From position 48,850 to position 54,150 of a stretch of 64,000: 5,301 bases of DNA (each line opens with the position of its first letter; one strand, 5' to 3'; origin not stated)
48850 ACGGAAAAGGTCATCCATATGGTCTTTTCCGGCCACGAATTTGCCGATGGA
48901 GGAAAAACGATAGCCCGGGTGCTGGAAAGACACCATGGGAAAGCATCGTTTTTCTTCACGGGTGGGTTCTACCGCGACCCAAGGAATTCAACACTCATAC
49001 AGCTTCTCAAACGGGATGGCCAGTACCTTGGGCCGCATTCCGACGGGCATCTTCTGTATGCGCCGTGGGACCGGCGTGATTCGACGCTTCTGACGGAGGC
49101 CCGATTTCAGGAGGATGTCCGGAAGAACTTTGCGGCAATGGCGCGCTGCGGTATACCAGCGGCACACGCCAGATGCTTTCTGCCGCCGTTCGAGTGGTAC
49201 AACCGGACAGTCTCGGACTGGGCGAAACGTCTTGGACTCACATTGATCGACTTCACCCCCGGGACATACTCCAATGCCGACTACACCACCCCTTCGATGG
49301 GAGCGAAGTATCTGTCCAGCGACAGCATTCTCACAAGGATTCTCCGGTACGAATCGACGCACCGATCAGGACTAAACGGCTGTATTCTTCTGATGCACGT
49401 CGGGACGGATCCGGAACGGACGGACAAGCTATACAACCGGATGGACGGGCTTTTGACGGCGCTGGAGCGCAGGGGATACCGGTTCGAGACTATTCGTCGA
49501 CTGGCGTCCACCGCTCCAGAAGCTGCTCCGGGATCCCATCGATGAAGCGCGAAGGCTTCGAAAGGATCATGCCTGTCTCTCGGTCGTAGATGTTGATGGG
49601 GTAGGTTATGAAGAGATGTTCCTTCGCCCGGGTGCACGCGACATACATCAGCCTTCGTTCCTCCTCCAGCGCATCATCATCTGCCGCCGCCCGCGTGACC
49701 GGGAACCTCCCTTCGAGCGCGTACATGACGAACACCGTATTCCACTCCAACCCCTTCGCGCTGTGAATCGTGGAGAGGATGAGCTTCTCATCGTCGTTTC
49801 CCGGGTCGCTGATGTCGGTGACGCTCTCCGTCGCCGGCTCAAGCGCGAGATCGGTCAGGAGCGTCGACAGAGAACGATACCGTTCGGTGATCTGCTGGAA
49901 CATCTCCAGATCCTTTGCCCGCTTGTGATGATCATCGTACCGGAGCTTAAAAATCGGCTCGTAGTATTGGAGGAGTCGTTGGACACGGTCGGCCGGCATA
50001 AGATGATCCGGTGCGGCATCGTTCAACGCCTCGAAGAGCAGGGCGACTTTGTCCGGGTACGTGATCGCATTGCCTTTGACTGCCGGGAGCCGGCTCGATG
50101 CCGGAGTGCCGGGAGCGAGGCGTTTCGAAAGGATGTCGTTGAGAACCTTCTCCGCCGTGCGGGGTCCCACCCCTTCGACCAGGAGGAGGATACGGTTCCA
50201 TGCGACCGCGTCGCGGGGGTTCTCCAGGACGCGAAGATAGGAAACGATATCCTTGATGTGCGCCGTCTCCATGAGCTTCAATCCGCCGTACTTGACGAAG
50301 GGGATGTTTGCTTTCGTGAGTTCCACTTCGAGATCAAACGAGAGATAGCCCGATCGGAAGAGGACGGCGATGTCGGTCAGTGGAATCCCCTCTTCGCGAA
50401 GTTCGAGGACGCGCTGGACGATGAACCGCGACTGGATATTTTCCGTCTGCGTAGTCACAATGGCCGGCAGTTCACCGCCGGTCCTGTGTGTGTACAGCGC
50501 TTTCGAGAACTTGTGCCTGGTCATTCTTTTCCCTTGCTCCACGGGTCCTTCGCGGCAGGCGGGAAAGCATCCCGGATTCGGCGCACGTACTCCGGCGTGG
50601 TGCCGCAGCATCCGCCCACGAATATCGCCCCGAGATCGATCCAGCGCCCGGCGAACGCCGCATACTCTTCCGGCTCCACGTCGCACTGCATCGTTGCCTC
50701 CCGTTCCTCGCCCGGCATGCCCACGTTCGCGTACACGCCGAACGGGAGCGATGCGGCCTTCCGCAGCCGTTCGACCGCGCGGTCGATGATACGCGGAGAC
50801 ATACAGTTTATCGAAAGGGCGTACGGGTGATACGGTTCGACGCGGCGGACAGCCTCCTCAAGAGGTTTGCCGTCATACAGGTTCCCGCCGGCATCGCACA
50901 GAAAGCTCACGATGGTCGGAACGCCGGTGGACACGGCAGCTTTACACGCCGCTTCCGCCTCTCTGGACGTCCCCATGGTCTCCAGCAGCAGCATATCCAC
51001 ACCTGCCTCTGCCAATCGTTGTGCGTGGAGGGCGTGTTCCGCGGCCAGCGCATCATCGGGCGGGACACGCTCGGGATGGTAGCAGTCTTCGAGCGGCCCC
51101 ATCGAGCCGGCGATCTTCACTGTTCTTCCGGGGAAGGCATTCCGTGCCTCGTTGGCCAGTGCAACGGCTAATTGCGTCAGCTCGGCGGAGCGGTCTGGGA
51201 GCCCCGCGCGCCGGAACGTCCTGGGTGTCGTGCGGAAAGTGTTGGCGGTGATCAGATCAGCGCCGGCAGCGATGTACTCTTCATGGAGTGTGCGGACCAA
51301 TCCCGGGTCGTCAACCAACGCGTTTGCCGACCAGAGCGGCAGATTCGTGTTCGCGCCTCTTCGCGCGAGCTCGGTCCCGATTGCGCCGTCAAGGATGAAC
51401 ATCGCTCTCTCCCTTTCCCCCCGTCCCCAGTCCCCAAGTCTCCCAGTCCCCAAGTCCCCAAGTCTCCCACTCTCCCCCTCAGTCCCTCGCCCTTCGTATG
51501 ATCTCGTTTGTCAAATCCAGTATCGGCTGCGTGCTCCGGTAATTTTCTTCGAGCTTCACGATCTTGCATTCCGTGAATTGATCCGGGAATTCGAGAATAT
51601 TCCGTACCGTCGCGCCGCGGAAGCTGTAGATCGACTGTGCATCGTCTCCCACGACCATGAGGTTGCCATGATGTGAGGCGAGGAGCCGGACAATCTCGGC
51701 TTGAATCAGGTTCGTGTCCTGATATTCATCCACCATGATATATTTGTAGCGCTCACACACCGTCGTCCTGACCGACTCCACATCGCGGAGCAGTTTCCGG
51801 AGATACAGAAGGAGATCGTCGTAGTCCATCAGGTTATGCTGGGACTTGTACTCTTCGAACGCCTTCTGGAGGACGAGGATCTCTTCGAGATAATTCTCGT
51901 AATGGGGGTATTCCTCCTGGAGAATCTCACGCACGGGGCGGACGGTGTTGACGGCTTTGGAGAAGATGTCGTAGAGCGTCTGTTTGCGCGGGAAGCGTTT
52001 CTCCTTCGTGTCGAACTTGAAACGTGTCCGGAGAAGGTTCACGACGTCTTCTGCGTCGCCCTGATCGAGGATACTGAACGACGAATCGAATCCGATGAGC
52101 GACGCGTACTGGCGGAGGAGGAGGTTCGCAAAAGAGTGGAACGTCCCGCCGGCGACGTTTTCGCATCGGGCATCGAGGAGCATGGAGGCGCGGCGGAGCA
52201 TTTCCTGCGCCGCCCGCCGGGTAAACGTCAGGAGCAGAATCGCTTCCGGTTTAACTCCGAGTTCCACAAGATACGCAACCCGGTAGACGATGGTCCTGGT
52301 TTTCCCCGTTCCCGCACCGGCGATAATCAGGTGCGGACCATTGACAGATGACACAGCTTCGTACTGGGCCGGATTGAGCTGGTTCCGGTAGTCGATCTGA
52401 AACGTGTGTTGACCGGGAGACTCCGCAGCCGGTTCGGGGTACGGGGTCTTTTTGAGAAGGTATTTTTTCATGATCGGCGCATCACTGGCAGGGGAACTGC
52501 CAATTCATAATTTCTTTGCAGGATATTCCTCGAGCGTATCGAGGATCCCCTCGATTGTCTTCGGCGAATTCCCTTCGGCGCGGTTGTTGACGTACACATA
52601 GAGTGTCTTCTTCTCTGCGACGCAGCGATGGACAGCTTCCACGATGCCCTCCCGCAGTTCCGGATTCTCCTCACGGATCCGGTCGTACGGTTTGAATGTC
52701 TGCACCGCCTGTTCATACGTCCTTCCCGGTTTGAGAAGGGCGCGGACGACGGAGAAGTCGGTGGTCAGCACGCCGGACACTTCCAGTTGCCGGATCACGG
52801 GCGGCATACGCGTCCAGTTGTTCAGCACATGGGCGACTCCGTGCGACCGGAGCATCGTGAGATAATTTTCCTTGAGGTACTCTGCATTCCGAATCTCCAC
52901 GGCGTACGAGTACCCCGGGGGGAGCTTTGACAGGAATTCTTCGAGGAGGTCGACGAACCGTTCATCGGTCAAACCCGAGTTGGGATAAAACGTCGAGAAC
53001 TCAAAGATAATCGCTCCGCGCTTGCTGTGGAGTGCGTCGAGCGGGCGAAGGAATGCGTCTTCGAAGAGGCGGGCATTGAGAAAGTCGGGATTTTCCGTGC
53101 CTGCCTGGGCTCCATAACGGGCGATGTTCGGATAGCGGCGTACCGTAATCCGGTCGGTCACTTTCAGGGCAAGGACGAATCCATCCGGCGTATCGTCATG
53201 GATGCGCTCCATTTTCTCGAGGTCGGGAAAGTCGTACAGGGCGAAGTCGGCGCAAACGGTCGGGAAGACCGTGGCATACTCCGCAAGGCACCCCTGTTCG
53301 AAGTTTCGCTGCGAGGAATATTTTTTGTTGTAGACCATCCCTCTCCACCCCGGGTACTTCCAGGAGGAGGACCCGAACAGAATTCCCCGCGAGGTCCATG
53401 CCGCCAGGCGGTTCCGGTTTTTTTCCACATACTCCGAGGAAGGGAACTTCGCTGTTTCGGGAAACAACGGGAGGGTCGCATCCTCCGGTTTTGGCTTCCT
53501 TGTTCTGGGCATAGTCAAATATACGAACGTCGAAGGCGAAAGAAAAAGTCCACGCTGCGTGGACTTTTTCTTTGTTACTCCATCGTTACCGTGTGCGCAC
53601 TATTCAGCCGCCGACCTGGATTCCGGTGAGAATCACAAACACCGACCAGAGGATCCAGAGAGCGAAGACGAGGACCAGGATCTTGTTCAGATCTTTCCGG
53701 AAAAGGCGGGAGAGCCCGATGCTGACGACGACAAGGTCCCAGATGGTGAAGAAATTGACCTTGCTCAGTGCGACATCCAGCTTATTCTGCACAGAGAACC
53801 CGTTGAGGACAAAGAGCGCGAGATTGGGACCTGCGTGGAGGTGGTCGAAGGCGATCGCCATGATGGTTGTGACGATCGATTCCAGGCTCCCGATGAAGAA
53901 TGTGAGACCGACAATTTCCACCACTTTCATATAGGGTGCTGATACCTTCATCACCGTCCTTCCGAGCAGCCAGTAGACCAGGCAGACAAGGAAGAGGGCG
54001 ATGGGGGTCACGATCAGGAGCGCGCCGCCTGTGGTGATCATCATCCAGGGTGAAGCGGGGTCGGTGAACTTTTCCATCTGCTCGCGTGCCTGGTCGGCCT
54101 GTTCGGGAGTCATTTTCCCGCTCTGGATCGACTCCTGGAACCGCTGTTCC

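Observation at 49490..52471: UvrD/PcrA-type helicase gene cleanly bisected by a complete homocysteine S-methyltransferase gene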

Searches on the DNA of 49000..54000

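Call 59: search_rna_families(source=window, start=49000, end=54000, threshold=evalue, max_evalue=1)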
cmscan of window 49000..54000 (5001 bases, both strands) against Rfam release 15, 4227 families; matches with E-value up to 1: 1.
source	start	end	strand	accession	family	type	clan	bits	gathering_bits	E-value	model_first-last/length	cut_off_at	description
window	53539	53594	-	RF00506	Thr_leader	Cis-reg; leader;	-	25.3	55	0.14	1-118/118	no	Threonine operon leader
